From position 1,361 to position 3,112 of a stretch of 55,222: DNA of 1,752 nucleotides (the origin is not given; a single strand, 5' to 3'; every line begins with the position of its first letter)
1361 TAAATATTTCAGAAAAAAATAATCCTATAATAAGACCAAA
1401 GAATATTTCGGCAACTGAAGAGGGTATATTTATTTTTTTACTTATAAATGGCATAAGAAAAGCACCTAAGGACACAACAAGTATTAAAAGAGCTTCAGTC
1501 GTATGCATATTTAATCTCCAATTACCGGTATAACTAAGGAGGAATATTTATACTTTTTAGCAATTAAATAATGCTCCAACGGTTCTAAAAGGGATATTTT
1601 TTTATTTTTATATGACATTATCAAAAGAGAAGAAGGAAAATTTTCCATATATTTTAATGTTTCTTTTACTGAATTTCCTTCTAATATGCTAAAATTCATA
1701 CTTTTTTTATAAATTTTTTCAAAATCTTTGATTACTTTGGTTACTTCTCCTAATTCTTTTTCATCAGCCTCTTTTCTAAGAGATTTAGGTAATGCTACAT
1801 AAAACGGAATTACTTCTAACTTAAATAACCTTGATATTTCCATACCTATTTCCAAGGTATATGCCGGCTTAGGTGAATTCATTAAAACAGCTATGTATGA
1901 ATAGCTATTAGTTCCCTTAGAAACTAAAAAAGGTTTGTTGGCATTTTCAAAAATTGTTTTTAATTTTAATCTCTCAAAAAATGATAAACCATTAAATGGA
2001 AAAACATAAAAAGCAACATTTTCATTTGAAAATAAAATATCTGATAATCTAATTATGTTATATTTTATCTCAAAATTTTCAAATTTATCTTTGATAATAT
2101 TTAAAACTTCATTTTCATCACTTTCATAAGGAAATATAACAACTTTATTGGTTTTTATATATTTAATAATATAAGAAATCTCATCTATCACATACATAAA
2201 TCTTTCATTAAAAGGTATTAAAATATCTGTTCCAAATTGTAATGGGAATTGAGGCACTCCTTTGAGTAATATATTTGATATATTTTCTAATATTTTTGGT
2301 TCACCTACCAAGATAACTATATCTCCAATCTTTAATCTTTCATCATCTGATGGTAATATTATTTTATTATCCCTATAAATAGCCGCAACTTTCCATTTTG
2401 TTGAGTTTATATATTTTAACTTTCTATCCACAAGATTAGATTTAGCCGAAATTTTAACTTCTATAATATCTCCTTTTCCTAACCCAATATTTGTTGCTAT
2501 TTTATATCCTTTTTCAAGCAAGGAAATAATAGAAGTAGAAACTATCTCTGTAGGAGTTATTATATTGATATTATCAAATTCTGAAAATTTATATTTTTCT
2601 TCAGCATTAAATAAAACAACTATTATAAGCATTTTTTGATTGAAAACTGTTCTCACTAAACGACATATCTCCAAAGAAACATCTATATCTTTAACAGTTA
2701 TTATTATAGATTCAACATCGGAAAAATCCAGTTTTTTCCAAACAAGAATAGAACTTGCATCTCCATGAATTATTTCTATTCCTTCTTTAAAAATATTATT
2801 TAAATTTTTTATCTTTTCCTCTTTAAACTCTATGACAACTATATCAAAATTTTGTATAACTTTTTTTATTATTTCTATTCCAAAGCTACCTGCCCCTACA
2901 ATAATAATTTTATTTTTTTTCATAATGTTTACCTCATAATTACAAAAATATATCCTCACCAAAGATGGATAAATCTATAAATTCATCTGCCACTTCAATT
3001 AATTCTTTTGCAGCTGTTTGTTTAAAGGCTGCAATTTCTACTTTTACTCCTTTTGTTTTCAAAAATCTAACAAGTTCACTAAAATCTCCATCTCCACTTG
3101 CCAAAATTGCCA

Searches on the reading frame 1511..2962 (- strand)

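Call 43: search_protein_families(library=pfam, proteins=[window:1511-2962:-], max_evalue=0.00001)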
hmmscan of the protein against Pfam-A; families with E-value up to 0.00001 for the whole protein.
window:1511-2962:- (483 aa): 2 families
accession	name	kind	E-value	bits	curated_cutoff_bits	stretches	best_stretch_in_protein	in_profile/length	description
PF02254.24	TrkA_N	-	2.3e-16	60.6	23.8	1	19-128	1-107/116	TrkA-N domain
PF02080.26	TrkA_C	-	6.5e-09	36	27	1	167-232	2-70/71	TrkA-C domain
